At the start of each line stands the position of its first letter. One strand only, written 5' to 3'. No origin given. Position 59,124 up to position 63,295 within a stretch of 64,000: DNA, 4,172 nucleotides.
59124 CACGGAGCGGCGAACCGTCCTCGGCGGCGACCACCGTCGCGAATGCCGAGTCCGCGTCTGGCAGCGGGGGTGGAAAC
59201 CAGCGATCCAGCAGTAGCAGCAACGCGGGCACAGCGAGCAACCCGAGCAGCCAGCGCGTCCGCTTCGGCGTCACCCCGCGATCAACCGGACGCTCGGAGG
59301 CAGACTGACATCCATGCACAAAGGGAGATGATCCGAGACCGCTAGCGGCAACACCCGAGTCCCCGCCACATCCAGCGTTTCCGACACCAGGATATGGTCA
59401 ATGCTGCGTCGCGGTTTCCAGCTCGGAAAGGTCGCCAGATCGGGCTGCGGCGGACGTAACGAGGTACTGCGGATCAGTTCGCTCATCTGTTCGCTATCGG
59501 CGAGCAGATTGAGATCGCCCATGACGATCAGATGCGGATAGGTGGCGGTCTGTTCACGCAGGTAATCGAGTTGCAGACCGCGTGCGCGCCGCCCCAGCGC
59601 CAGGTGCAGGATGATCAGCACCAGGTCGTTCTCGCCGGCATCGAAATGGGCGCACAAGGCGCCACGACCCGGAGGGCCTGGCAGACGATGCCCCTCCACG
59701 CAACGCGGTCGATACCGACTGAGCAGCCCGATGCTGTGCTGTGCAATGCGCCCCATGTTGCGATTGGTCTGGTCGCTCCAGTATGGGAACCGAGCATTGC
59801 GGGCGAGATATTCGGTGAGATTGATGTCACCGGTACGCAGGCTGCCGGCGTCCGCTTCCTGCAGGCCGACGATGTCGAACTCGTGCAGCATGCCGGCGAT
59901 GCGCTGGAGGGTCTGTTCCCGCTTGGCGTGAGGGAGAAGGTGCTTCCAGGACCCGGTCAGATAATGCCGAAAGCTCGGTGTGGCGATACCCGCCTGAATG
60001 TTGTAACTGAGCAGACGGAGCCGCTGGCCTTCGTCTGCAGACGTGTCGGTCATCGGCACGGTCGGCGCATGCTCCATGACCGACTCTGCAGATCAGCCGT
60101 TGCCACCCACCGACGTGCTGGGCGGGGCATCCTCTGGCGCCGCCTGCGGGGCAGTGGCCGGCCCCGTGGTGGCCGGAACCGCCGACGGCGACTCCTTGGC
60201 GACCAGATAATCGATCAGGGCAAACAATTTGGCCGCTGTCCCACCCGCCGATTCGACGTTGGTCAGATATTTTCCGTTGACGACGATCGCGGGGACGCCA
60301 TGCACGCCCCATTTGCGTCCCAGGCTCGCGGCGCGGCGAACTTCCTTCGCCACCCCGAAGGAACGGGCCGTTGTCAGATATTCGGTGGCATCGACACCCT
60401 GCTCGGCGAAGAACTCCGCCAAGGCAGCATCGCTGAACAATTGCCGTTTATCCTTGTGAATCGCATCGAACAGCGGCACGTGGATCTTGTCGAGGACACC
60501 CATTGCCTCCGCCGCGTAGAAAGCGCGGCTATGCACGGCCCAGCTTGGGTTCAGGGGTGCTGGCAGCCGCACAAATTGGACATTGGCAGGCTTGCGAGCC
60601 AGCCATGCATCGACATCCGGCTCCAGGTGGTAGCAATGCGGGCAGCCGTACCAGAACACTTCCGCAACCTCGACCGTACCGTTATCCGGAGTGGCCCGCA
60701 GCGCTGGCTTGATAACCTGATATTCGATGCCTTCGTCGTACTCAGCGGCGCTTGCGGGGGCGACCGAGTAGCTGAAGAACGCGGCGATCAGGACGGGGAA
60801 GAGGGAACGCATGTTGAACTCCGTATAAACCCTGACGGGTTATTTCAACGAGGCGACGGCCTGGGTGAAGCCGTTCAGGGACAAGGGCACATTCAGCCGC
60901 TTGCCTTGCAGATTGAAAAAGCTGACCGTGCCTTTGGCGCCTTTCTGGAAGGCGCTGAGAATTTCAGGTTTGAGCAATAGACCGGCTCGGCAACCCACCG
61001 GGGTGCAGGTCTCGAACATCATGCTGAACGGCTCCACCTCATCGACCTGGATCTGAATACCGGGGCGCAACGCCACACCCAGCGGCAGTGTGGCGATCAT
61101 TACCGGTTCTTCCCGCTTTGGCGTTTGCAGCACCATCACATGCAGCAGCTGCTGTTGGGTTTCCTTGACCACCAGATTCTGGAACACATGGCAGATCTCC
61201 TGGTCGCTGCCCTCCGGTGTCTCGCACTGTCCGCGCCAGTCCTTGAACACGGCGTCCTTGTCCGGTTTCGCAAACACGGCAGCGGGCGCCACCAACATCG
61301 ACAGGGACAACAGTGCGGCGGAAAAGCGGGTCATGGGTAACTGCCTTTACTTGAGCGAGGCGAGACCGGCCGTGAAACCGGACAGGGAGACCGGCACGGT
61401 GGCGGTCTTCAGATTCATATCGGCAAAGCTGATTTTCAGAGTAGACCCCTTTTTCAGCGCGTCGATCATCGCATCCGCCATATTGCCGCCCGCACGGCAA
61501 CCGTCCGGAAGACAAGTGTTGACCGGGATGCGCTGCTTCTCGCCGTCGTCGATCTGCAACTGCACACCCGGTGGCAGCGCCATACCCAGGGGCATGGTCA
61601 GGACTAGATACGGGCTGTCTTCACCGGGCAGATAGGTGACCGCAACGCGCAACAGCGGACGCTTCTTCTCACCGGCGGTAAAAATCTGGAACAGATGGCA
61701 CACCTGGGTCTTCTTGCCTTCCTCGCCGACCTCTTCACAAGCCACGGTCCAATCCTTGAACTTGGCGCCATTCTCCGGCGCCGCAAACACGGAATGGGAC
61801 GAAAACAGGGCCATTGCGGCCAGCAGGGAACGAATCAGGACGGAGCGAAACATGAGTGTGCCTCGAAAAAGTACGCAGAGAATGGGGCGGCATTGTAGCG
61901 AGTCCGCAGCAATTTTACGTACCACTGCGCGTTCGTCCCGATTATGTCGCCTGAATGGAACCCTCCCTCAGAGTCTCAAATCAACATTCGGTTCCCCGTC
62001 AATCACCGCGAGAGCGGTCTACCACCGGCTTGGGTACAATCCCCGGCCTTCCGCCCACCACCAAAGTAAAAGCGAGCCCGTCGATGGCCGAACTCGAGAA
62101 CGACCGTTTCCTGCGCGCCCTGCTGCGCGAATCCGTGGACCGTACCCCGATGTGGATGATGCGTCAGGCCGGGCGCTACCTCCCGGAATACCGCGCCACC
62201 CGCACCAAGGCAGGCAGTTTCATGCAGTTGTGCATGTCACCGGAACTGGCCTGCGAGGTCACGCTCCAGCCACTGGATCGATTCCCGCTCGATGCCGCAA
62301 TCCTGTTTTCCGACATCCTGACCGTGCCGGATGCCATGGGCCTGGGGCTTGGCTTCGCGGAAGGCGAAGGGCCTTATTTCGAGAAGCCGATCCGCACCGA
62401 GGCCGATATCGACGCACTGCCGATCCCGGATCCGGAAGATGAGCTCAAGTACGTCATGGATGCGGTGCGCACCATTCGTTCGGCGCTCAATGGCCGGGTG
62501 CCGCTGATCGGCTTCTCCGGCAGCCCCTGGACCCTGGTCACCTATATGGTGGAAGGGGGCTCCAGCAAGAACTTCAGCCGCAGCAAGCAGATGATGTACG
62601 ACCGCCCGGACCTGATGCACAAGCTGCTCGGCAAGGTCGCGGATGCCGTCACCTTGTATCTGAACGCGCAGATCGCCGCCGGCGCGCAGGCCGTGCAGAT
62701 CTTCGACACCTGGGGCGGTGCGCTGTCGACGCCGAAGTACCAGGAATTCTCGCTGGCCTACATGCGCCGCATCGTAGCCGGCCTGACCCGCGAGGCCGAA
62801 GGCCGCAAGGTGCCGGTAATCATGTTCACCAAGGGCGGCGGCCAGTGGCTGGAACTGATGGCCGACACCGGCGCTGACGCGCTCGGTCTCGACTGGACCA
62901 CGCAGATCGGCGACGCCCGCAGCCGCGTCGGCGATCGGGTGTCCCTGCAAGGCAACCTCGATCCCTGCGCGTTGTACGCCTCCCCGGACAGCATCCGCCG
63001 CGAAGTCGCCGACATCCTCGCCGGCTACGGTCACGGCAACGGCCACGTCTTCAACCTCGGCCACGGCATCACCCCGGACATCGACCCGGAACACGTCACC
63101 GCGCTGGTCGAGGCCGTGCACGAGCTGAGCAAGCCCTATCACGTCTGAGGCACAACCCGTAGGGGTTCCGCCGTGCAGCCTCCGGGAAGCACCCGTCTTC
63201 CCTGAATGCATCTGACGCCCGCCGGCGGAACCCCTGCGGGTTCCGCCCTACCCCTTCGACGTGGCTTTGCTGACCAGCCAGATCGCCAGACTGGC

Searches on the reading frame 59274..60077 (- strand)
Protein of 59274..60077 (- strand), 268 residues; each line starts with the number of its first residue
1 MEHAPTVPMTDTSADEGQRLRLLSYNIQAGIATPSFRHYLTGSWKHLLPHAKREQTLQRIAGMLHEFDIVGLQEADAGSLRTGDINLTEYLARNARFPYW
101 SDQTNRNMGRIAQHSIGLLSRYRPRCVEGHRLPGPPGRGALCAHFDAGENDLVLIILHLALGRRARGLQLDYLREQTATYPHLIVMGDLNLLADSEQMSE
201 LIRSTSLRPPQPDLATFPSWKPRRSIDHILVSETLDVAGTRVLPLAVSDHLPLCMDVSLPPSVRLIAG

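Call 78: search_protein_families(library=pfam, proteins=[window:59274-60077:-], max_evalue=0.0001)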
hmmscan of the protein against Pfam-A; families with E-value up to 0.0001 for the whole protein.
window:59274-60077:- (268 aa): 1 family
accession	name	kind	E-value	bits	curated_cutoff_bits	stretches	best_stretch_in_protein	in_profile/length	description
PF03372.29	Exo_endo_phos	-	2.6e-21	76.8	24.5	1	23-250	1-225/225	Endonuclease/Exonuclease/phosphatase family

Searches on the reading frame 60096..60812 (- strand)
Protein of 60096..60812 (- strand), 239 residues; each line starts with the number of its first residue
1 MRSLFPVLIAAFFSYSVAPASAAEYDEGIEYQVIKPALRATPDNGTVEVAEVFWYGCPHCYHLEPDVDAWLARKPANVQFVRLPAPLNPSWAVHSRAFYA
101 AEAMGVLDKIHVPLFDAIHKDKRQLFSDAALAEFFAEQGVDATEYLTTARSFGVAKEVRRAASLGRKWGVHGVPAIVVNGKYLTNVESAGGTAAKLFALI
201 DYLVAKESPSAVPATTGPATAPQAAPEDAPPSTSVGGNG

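Call 78: search_protein_families(library=pfam, proteins=[window:60096-60812:-], max_evalue=0.0001)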
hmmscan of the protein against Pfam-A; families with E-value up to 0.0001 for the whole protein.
window:60096-60812:- (239 aa): 2 families
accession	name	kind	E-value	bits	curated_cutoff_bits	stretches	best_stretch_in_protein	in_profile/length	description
PF01323.26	DSBA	-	1.2e-18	68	25.6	1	49-183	2-177/191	DSBA-like thioredoxin domain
PF13462.12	Thioredoxin_4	-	9.5e-05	23.1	23.2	0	47-184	15-151/165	Thioredoxin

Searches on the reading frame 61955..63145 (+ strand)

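Call 78: search_protein_families(library=pfam, proteins=[window:61955-63145:+], max_evalue=0.0001)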
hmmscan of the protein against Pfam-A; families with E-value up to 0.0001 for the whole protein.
window:61955-63145:+ (397 aa): 1 family
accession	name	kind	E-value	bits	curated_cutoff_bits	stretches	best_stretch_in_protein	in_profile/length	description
PF01208.23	URO-D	-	2.3e-148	494.3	23.9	1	48-390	2-345/346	Uroporphyrinogen decarboxylase (URO-D)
